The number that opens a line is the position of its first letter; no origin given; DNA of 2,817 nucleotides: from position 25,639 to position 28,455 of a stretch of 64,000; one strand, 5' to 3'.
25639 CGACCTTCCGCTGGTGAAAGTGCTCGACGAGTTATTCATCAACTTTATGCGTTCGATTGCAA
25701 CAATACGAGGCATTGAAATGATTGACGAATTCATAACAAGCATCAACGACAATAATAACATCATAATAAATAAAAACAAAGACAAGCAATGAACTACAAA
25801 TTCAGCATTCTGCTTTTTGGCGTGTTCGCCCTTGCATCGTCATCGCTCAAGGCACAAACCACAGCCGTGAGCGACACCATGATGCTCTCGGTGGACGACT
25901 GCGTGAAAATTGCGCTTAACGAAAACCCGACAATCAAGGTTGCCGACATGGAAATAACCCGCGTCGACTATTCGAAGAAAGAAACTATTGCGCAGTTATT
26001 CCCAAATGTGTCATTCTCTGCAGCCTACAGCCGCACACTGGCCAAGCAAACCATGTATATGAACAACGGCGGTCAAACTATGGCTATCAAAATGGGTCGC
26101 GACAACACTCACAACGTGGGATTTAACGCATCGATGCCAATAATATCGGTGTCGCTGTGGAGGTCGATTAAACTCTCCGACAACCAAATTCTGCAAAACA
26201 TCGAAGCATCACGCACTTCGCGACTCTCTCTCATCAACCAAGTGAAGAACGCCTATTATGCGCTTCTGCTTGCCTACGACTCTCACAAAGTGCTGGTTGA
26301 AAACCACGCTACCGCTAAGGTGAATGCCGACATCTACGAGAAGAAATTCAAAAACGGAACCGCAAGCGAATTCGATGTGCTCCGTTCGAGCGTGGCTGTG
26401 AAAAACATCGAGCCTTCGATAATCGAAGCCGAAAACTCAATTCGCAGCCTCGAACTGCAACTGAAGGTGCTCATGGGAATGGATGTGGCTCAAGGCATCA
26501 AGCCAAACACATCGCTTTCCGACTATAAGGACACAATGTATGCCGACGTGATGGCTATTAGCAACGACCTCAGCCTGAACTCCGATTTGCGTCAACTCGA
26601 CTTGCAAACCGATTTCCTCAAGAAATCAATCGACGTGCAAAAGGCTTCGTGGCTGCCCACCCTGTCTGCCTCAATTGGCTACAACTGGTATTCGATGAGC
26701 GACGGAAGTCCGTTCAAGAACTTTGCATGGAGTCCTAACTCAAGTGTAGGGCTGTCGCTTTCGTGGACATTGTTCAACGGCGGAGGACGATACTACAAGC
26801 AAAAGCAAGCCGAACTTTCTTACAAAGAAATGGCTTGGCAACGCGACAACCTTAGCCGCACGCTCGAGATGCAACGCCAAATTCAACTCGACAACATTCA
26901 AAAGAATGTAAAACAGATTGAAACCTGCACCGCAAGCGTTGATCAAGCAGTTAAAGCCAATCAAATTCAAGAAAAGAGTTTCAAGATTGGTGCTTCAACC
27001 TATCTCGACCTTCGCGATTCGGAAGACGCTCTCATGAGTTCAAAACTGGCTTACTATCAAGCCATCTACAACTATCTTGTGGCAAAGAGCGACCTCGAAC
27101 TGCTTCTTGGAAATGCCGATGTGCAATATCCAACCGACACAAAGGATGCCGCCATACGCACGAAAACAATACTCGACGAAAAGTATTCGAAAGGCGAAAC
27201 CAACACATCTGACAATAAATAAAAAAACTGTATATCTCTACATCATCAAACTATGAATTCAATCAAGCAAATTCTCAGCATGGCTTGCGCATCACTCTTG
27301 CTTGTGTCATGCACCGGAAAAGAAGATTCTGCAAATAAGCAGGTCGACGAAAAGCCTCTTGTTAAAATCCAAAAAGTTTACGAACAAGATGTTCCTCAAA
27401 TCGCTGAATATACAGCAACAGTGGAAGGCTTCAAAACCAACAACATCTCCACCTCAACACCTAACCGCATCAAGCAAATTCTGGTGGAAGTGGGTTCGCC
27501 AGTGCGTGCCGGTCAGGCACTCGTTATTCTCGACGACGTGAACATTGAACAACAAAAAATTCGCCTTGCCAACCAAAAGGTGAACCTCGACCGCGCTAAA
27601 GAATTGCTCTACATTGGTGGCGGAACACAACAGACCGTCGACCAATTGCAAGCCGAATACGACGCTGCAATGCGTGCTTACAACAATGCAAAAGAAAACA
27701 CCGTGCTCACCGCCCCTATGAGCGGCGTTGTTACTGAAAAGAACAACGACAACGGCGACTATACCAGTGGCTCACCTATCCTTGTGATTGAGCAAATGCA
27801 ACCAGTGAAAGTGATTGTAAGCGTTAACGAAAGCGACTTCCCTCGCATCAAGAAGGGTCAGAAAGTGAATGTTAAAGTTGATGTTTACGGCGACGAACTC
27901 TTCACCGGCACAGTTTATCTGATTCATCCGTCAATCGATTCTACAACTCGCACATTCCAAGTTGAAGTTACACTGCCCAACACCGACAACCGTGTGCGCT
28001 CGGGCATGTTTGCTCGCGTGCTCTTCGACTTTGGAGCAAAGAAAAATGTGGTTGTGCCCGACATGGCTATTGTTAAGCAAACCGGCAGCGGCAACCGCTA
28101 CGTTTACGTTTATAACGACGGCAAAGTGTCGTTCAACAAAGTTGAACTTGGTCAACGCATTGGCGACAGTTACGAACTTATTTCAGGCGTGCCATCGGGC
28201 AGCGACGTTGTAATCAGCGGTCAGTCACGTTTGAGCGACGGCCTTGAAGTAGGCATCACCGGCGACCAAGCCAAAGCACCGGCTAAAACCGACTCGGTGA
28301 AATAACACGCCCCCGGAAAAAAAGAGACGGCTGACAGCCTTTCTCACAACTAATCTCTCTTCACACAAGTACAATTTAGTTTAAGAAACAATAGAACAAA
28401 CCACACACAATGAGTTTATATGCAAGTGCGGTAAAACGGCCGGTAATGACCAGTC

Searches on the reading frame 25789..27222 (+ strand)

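Call 53: search_protein_families(library=pfam, proteins=[window:25789-27222:+], max_evalue=0.000001)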
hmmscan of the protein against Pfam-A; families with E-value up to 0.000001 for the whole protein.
window:25789-27222:+ (477 aa): 1 family
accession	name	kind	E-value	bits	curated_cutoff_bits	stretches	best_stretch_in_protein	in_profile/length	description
PF02321.23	OEP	-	1.3e-57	195.1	22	2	264-441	12-187/187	Outer membrane efflux protein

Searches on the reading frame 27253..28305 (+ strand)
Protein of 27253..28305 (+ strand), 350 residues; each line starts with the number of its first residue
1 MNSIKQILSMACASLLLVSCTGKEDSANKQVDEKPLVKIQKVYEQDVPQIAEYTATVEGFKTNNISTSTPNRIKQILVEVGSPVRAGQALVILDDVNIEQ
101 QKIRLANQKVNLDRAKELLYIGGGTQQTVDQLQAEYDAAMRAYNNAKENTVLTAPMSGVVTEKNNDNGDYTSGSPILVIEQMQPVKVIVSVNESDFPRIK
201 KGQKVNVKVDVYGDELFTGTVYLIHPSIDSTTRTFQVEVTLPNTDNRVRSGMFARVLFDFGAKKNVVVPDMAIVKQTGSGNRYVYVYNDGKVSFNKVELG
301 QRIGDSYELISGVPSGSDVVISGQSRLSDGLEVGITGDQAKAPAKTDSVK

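Call 53: search_protein_families(library=pfam, proteins=[window:27253-28305:+], max_evalue=0.000001)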
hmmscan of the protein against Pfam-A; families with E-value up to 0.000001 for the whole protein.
window:27253-28305:+ (350 aa): 2 families
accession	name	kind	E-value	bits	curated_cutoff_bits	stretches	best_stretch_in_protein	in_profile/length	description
PF16576.10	HlyD_D23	-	1.7e-29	103.1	30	1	61-254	18-214/214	Barrel-sandwich domain of CusB or HlyD membrane-fusion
PF13437.12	HlyD_3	-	9.6e-18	65.3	22.2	1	151-245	1-97/106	HlyD family secretion protein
